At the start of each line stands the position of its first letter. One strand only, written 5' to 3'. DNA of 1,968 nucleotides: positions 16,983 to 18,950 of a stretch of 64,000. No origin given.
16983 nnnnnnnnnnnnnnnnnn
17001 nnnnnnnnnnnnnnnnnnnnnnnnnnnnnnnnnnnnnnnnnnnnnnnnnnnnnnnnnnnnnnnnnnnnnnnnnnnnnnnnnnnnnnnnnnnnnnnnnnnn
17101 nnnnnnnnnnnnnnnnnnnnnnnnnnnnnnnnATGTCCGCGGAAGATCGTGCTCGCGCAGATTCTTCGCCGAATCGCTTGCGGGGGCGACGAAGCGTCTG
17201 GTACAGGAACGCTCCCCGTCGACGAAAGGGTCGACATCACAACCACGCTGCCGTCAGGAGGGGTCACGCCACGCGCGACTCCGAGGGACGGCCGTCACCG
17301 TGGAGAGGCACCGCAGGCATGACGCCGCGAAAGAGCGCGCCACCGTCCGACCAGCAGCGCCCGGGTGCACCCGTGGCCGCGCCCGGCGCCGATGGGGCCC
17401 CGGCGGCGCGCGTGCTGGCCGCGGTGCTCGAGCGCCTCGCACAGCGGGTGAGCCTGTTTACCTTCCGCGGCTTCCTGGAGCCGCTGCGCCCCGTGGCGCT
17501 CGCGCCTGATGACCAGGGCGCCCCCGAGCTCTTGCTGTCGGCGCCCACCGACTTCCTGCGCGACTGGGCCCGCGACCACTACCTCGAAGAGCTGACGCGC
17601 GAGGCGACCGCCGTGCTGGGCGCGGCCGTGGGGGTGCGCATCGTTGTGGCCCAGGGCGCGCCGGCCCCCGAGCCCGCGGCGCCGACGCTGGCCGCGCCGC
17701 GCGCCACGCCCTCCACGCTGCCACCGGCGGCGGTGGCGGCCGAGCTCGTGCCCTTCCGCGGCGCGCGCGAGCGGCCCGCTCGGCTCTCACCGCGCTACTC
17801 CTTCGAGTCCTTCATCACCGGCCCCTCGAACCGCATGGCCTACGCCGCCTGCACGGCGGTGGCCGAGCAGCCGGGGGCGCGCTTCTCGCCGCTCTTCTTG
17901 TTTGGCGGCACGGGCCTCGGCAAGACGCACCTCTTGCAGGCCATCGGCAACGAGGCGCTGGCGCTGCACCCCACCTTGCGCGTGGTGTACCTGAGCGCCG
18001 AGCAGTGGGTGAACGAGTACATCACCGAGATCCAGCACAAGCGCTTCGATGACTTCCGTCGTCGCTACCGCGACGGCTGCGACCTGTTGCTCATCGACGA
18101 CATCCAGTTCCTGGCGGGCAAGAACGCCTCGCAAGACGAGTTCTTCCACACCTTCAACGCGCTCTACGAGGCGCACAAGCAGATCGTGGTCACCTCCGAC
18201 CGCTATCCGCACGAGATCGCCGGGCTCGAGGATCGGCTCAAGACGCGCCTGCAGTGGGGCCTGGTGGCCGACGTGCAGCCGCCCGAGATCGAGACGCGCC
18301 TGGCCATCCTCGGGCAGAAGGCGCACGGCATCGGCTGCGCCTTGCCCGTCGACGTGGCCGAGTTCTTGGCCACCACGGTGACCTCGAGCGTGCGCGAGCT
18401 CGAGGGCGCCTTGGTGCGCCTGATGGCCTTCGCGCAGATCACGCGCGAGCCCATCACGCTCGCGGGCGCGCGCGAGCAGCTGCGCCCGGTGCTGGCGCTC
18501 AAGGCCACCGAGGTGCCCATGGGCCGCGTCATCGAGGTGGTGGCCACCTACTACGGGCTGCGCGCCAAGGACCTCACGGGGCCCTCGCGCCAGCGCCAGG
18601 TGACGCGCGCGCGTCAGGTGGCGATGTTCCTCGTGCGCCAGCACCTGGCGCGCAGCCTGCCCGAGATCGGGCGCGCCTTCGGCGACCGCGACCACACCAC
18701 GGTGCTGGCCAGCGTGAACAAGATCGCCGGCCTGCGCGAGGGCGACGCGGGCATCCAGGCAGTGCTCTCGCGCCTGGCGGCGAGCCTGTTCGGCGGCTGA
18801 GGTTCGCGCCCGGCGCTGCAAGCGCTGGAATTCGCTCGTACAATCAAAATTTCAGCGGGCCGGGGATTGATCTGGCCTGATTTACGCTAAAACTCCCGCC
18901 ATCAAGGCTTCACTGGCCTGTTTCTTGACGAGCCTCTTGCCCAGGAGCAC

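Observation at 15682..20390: Atypical dnaA neighbourhood: rpmH-rnpA-yjgA on one side, dnaA followed by glutamine synthetase instead of dnaN; candidate origin sequences unclear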

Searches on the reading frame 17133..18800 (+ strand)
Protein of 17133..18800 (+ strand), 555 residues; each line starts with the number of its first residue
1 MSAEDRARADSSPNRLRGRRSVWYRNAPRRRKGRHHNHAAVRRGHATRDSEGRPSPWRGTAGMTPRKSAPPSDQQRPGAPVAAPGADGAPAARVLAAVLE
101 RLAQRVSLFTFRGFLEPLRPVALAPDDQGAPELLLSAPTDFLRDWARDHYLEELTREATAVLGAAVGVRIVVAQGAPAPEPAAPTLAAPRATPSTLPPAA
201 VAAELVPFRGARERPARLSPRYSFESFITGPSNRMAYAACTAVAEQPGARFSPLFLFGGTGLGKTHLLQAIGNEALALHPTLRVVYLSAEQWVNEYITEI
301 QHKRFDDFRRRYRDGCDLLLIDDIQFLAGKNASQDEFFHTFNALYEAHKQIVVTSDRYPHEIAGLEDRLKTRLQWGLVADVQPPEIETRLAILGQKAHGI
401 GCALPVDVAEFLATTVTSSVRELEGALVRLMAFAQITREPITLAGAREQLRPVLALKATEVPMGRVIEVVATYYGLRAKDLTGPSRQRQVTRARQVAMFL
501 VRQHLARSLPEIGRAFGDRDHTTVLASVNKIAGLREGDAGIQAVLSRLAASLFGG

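Call 4: search_protein_families(library=pfam, proteins=[window:17133-18800:+])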
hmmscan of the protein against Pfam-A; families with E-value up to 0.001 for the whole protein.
window:17133-18800:+ (555 aa): 5 families
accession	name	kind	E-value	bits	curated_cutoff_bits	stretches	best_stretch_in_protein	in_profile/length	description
PF00308.24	Bac_DnaA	-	1.4e-65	220.8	23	1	218-379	1-161/162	Bacterial DnaA ATPAse domain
PF08299.17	Bac_DnaA_C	-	5.3e-26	90.9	31.5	1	465-531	3-69/69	Bacterial dnaA protein helix-turn-helix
PF01695.23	IstB_IS21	-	3.1e-10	40.4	24.1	1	254-357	95-194/238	IstB-like ATP binding protein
PF11638.13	DnaA_N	-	1.7e-08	34.5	24.6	1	97-155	6-60/65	DnaA N-terminal domain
PF00004.35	AAA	-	1.8e-05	25.6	21.2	1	255-347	2-91/131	ATPase family associated with various cellular activities (AAA)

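Call 7: find_related_loci(query=window:17319-18797:+, collection=genome_contigs, flank=10000)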
Query window:17319-18797:+ (493 aa) in genome_contigs; peptide patterns used: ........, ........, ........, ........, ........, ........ (x = any residue, [..] = any of these).
600 stretches matched a pattern (row limit reached: there are more); 558 encode a relative of the query (tblastn E <= 1e-3); the best 80 are kept; 80 distinct loci.
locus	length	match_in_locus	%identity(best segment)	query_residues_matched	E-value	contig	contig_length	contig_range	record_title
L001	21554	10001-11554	67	1-491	0e+0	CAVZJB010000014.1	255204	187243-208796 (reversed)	MAG: uncultured delta proteobacterium isolate MFD02416.bin.1.82 genome assembly, contig: contig_20088, whole genome shot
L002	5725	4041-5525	58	43-491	3e-169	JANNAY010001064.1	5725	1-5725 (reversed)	MAG: Deltaproteobacteria bacterium isolate OTE_78_metabat_392 OTE_78_k141_1233566, whole genome shotgun sequence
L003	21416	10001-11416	56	18-490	4e-162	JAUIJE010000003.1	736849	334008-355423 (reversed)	MAG: bacterium isolate Co_bin.297 NODE_47_length_736849_cov_3.492532, whole genome shotgun sequence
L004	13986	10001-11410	50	26-493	7e-149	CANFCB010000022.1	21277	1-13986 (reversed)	MAG: Myxococcales bacterium isolate CH-Jul18-58 genome assembly, contig: CH-Jul18-C3503, whole genome shotgun sequence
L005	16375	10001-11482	46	2-492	4e-147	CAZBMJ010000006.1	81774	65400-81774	MAG TPA_asm: uncultured Myxococcales bacterium isolate SRP286056_co1_508 genome assembly, contig: NODE_238_length_81774_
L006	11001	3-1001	65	160-492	1e-146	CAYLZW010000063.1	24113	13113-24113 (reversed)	MAG TPA_asm: uncultured Myxococcales bacterium isolate SRP263527_co1_29 genome assembly, contig: NODE_1671_length_24113_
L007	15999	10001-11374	40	32-483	7e-125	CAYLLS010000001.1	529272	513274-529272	MAG TPA_asm: uncultured Myxococcales bacterium isolate SRP077602_co10_435 genome assembly, contig: NODE_1_length_529272_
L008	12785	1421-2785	43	21-490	1e-120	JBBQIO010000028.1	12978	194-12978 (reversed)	MAG: Polyangia bacterium isolate Co_metawrap_805 Cmw_805_k141_27519746_length_12978_cov_6.0000, whole genome shotgun seq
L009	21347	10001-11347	45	37-491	5e-120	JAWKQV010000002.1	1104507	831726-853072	MAG: Kofleriaceae bacterium isolate ABC1.117 ABC1.117.fa-2, whole genome shotgun sequence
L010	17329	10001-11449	42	43-490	1e-118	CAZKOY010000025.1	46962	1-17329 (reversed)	MAG TPA_asm: uncultured Myxococcales bacterium isolate SRP189682_co2_316 genome assembly, contig: NODE_707_length_46962_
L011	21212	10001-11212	44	70-486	3e-118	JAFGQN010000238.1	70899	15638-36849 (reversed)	MAG: Deltaproteobacteria bacterium isolate Zod_Metabat.76 k87_14106266, whole genome shotgun sequence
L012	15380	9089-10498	41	9-490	1e-117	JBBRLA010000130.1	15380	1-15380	MAG: Polyangia bacterium isolate La1_concoct.199 LA1C_C.199_k141_2666558L_15380_cov_20.0030, whole genome shotgun sequen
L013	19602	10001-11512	41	16-490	3e-117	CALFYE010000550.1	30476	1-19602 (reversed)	MAG TPA_asm: uncultured Myxococcales bacterium isolate SRR6231182_bin.43_CONCOCT_v1.1_MAG genome assembly, contig: ERZ65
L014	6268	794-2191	40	10-490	2e-117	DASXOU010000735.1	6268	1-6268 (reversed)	MAG TPA_asm: Polyangia bacterium isolate SMAG_U5390 k141_4116175, whole genome shotgun sequence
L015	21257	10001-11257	43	40-476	1e-115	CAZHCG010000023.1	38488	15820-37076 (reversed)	MAG TPA_asm: uncultured Myxococcales bacterium isolate binchicken_co17_433 genome assembly, contig: NODE_3062_length_384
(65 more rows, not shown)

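Call 26: find_encoding_contigs(protein=window:17319-18800:+, flank=10000, max_places=6)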
Protein window:17319-18800:+ (493 aa): no gene with exactly this product is on record in the collection.

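Call 48: search_protein_families(library=pfam, proteins=[L010:7453-8658:-, L010:8662-9267:-, L010:9264-9719:-, L010:11895-12944:+, L015:7409-7831:-, L015:7828-8415:-, L015:8474-9424:-, L015:11351-12031:+, L015:12106-14163:+, L003:11419-12351:-])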
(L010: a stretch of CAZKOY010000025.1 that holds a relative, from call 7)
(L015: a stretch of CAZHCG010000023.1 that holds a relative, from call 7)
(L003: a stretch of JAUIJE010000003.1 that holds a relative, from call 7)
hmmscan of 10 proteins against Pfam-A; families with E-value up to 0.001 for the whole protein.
L010:7453-8658:- (401 aa): 1 family
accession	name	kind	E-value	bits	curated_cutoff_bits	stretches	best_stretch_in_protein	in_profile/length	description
PF00180.25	Iso_dh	-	1.3e-82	278.3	27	1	37-387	2-348/348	Isocitrate/isopropylmalate dehydrogenase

L010:8662-9267:- (201 aa): 0 families

L010:9264-9719:- (151 aa): 0 families

L010:11895-12944:+ (349 aa): 1 family
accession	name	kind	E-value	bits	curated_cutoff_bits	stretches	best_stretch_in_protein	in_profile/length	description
PF00753.33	Lactamase_B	-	1.1e-08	35.7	22.7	1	85-267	3-195/196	Metallo-beta-lactamase superfamily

L015:7409-7831:- (140 aa): 0 families

L015:7828-8415:- (195 aa): 4 families
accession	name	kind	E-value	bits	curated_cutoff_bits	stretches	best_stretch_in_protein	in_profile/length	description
PF04542.20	Sigma70_r2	-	3.1e-19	69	24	1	24-91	1-70/71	Sigma-70 region 2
PF08281.18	Sigma70_r4_2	-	9.9e-18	64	25.7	1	134-186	2-54/54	Sigma-70, region 4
PF04545.22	Sigma70_r4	-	2.3e-12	46.7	24.1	1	139-188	1-50/50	Sigma-70, region 4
PF07638.17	Sigma70_ECF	-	2.2e-08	34.7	21.1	1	23-191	21-184/185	ECF sigma factor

L015:8474-9424:- (316 aa): 0 families

L015:11351-12031:+ (226 aa): 1 family
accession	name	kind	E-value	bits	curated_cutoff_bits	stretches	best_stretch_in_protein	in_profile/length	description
PF11741.13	AMIN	-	6.9e-05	23.3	20.5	1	88-171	6-90/101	AMIN domain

L015:12106-14163:+ (685 aa): 0 families

L003:11419-12351:- (310 aa): 7 families
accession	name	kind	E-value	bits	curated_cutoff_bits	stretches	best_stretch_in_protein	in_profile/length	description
PF10672.15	Methyltrans_SAM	-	1.2e-20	74.4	27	1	106-261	81-234/286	S-adenosylmethionine-dependent methyltransferase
PF05175.20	MTS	-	2.6e-08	34.1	23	1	146-262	30-137/170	Methyltransferase small domain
PF03602.21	Cons_hypoth95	-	3.1e-07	30.7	24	1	145-233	38-128/182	Conserved hypothetical protein 95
PF13649.12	Methyltransf_25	-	1.7e-05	25.8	27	1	152-224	1-70/97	Methyltransferase domain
PF02475.24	TRM5-TYW2_MTfase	-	2.8e-05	24.6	28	1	138-225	25-111/164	TRM5/TYW2 methyltransferase domain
PF06325.19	PrmA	-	0.0001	22.4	22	1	148-223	161-231/296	Ribosomal protein L11 methyltransferase (PrmA)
PF13489.12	Methyltransf_23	-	0.00022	21.4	27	0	139-224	12-87/164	Methyltransferase domain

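Call 51: find_related_loci(query=window:17319-18797:+, collection=metagenome_contigs, flank=10000)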
Query window:17319-18797:+ (493 aa) in metagenome_contigs; peptide patterns used: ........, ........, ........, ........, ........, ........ (x = any residue, [..] = any of these).
600 stretches matched a pattern (row limit reached: there are more); 550 encode a relative of the query (tblastn E <= 1e-3); the best 80 are kept; 80 distinct loci.
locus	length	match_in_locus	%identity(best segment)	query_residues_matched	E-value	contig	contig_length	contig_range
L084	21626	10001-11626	55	1-491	2e-163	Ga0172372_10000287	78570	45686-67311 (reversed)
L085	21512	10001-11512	51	9-493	1e-159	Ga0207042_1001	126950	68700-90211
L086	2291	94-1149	71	144-493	9e-165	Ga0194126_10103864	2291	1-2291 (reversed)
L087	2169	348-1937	67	23-491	3e-157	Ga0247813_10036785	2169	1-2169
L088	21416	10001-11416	50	29-490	3e-145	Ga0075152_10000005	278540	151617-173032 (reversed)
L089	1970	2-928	61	183-491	5e-135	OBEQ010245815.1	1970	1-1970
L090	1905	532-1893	41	10-490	3e-128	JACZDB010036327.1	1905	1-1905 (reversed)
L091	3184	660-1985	42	35-490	1e-121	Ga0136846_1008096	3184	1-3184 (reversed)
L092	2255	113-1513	45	18-491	7e-124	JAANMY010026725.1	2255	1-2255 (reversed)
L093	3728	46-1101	51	148-491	2e-119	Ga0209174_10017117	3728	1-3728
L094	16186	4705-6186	41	35-491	1e-116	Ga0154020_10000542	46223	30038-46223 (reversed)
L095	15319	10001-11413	43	19-491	3e-116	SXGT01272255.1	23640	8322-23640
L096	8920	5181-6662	41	9-491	3e-116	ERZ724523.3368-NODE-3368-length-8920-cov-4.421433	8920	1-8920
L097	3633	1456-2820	40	22-490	5e-119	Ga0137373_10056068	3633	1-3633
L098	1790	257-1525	44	35-477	7e-125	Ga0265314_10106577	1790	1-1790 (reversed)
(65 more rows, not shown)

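Call 54: search_protein_families(library=pfam, proteins=[L085:11540-14212:+, L085:14575-15711:-, L085:16227-16943:+, L085:17087-17938:+, L085:17951-18865:+, L085:18887-19357:+, L085:19384-20868:-, L085:8992-9618:+, L085:8213-8956:+, L085:3890-6811:-])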
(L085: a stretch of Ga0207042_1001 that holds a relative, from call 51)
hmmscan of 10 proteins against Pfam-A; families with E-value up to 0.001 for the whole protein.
L085:11540-14212:+ (890 aa): 3 families
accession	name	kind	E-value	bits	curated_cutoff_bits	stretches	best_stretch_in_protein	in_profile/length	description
PF01433.26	Peptidase_M1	-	4e-67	226.5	27.7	1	261-477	1-218/218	Peptidase family M1 domain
PF17900.6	Peptidase_M1_N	-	3.8e-34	118.8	25.8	1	42-220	1-186/186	Peptidase M1 N-terminal domain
PF11838.14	ERAP1_C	-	1.1e-22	81.4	38.2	1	555-866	1-316/318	ERAP1-like C-terminal domain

L085:14575-15711:- (378 aa): 3 families
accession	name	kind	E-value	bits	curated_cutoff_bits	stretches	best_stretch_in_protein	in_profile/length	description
PF02768.20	DNA_pol3_beta_3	-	7.5e-31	106.9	27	1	257-377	1-121/121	DNA polymerase III beta subunit, C-terminal domain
PF02767.21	DNA_pol3_beta_2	-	4.1e-22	79.1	27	1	133-255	2-116/116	DNA polymerase III beta subunit, central domain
PF00712.24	DNA_pol3_beta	-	4.6e-22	78.8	24.4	1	1-123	1-120/120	DNA polymerase III beta subunit, N-terminal domain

L085:16227-16943:+ (238 aa): 1 family
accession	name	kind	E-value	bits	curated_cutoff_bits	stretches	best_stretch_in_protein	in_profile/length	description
PF02527.21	GidB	-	1.3e-27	96.8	27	1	54-191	1-143/184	rRNA small subunit methyltransferase G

L085:17087-17938:+ (283 aa): 8 families
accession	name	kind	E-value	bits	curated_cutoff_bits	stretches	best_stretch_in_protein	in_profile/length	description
PF13614.12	AAA_31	-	4.2e-66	222.7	27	1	5-180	2-177/177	AAA domain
PF01656.29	CbiA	-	5e-28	98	25.4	1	7-231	1-125/125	CobQ/CobB/MinD/ParA nucleotide binding domain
PF06564.18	CBP_BcsQ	-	5.9e-12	46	21.3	1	6-249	3-231/234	Cellulose biosynthesis protein BcsQ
PF09140.17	MipZ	-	5.2e-11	42.8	20.7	1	6-43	2-39/262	ATPase MipZ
PF10609.15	ParA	-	1.2e-10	41.7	27.1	1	4-147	3-140/246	NUBPL iron-transfer P-loop NTPase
PF00142.24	Fer4_NifH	-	2.1e-08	34.4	25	1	7-71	3-64/271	4Fe-4S iron sulfur cluster binding proteins, NifH/frxC family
PF02374.21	ArsA_ATPase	-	6.1e-08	32.7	24.3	1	12-44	8-40/305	Anion-transporting ATPase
PF07015.17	VirC1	-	0.00032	20.6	24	1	6-42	3-39/231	VirC1 protein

L085:17951-18865:+ (304 aa): 3 families
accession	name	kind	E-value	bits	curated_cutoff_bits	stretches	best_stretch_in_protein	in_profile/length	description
PF17762.8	HTH_ParB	-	1.9e-36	124.7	22.6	1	134-233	1-100/102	ParB HTH domain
PF02195.25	ParB_N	-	1.1e-33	115.5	26.3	1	40-132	3-95/95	ParB N-terminal domain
PF23552.2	ParB_C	-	3.2e-08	33.3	23.8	1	260-300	8-49/50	ParB dimerisation domain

L085:18887-19357:+ (156 aa): 1 family
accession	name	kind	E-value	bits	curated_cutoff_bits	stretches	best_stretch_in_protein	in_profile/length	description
PF04519.19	Bactofilin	-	5.4e-27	94.3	27.9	1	24-121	1-98/98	Polymer-forming cytoskeletal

L085:19384-20868:- (494 aa): 2 families
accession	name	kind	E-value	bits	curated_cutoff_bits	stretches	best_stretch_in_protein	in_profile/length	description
PF02934.20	GatB_N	-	3.1e-116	387.9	23.4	1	13-294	1-275/277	GatB/GatE catalytic domain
PF02637.23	GatB_Yqey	-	1.9e-33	115.9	27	1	335-489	1-148/148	GatB domain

L085:8992-9618:+ (208 aa): 2 families
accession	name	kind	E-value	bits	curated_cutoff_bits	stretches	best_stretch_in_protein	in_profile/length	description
PF10604.15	Polyketide_cyc2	-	4.9e-10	40.3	27.4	1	69-187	6-118/142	Polyketide cyclase / dehydrase and lipid transport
PF03364.25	Polyketide_cyc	-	1.2e-06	29.3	23.4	1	73-155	1-96/126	Polyketide cyclase / dehydrase and lipid transport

L085:8213-8956:+ (247 aa): 2 families
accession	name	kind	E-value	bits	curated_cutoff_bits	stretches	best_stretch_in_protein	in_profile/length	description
PF10604.15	Polyketide_cyc2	-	5.8e-05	23.8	27.4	1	99-211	9-111/142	Polyketide cyclase / dehydrase and lipid transport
PF03364.25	Polyketide_cyc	-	0.00097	19.8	23.4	0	100-213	1-113/126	Polyketide cyclase / dehydrase and lipid transport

L085:3890-6811:- (973 aa): 5 families
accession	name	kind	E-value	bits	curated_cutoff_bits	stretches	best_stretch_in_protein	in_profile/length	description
PF00133.28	tRNA-synt_1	-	2.5e-129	432.1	22.7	1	31-651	2-414/414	tRNA synthetases class I (I, L, M and V)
PF08264.19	Anticodon_1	-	7.4e-42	143.2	25.1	1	695-847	1-147/148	Anticodon-binding domain of tRNA ligase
PF10458.14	Val_tRNA-synt_C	-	1.5e-16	60.9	25.9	1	908-973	1-66/66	Valyl tRNA synthetase tRNA binding arm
PF09334.17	tRNA-synt_1g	-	1e-12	48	20.1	1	61-213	3-136/391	tRNA synthetases class I (M)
PF13603.12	tRNA-synt_1_2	-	1.9e-07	31.2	25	1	266-319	86-138/185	Leucyl-tRNA synthetase, editing domain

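Call 55: find_homologous_proteins(query=L085:14578-15711:-, max_evalue=1e-30)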
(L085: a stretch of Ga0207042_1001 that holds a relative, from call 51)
Query L085:14578-15711:- (378 aa): 5128 proteins with E <= 1e-30 among 8000 candidates; the best 120 are listed.
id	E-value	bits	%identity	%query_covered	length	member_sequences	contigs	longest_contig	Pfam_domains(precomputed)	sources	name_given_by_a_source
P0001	4.0e-245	830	100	100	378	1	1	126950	PF00712.25,PF02768.21,PF02767.22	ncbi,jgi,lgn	-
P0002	1.5e-158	545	63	100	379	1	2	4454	PF00712.25,PF02768.21,PF02767.22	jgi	jgi:DNA polymerase-3 subunit beta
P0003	1.0e-154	533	62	100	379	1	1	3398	PF00712.25,PF02768.21,PF02767.22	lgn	-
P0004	5.9e-151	520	61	100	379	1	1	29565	PF00712.25,PF02768.21,PF02767.22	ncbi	-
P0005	1.5e-150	519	62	100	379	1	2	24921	PF00712.25,PF02768.21,PF02767.22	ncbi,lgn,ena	-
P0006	1.6e-144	499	60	100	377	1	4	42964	PF00712.25,PF02768.21,PF02767.22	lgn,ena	-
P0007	1.3e-139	483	56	100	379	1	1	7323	PF00712.25,PF02768.21,PF02767.22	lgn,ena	-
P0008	4.3e-138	478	55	100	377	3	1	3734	PF00712.25,PF02768.21,PF02767.22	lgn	-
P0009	5.0e-138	478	56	100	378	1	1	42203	PF00712.25,PF02768.21,PF02767.22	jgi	jgi:DNA polymerase-3 subunit beta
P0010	2.5e-137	476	55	100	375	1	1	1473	PF00712.25,PF02768.21,PF02767.22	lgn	-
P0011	8.7e-137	474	55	100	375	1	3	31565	PF00712.25,PF02768.21,PF02767.22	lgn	-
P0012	9.8e-137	474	56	100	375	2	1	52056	PF00712.25,PF02768.21,PF02767.22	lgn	-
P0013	1.3e-136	473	55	100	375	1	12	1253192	PF00712.25,PF02768.21,PF02767.22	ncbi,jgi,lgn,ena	jgi:DNA polymerase-3 subunit beta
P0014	2.0e-136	473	54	100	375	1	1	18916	PF00712.25,PF02768.21,PF02767.22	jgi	jgi:DNA polymerase-3 subunit beta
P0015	2.7e-136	472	55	100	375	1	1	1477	PF00712.25,PF02768.21,PF02767.22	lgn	-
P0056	1.3e-130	454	53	100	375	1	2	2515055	PF00712.25,PF02768.21,PF02767.22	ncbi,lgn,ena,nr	ncbi:MAG: DNA polymerase III subunit beta [Myxococcales bacterium]|nr:DNA polymerase III subunit bet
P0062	1.1e-128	447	51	100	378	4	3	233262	PF00712.25,PF02768.21,PF02767.22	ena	-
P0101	1.2e-122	427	50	100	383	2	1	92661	PF00712.25,PF02768.21,PF02767.22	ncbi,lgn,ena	-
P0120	1.7e-121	424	50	100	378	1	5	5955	PF00712.25,PF02768.21,PF02767.22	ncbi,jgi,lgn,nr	ncbi:MAG: DNA polymerase III subunit beta [Deltaproteobacteria bacterium]|nr:DNA polymerase III subu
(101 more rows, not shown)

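Call 57: find_encoding_contigs(protein=P0101, flank=10000, max_places=3)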
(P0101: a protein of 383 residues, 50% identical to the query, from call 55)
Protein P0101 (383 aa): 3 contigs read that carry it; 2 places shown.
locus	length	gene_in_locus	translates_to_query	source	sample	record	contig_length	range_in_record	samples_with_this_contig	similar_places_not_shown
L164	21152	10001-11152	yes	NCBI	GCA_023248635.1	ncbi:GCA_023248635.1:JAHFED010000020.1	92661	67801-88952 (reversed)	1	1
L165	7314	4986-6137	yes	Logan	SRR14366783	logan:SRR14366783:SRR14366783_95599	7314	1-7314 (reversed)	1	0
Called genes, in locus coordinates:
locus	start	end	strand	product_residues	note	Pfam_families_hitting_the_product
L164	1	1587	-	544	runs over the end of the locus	PF13091:PLDc_2, PF00614:PLDc (faint), PF13091:PLDc_2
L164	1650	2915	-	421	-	PF00149:Metallophos (weak)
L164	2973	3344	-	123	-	-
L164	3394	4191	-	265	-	-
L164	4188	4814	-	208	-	PF00440:TetR_N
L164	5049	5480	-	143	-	PF04519:Bactofilin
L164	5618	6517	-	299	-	PF02195:ParB_N, PF17762:HTH_ParB, PF23552:ParB_C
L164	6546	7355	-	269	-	PF00142:Fer4_NifH (weak), PF01656:CbiA, PF02374:ArsA_ATPase, PF06564:CBP_BcsQ, PF09140:MipZ (faint), PF10609:ParA, PF13614:AAA_31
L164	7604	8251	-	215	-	PF02527:GidB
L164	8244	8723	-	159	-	PF02580:Tyr_Deacylase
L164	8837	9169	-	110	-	PF12836:HHH_3, PF00633:HHH (weak), PF14520:HHH_5 (weak)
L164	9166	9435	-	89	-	-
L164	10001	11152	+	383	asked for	PF00712:DNA_pol3_beta, PF02767:DNA_pol3_beta_2, PF02768:DNA_pol3_beta_3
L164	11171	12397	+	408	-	PF08308:PEGA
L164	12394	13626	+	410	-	-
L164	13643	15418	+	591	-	PF07626:PSD3, PF07637:PSD5, PF07631:PSD4, PF07627:PSCyt3, PF07624:PSD2 (weak)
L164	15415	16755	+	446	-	PF07586:HXXSHH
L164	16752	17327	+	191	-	PF03364:Polyketide_cyc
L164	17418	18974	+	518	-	PF00069:Pkinase, PF07714:PK_Tyr_Ser-Thr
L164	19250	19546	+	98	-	PF00166:Cpn10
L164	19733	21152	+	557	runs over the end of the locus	-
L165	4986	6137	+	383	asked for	PF00712:DNA_pol3_beta, PF02767:DNA_pol3_beta_2, PF02768:DNA_pol3_beta_3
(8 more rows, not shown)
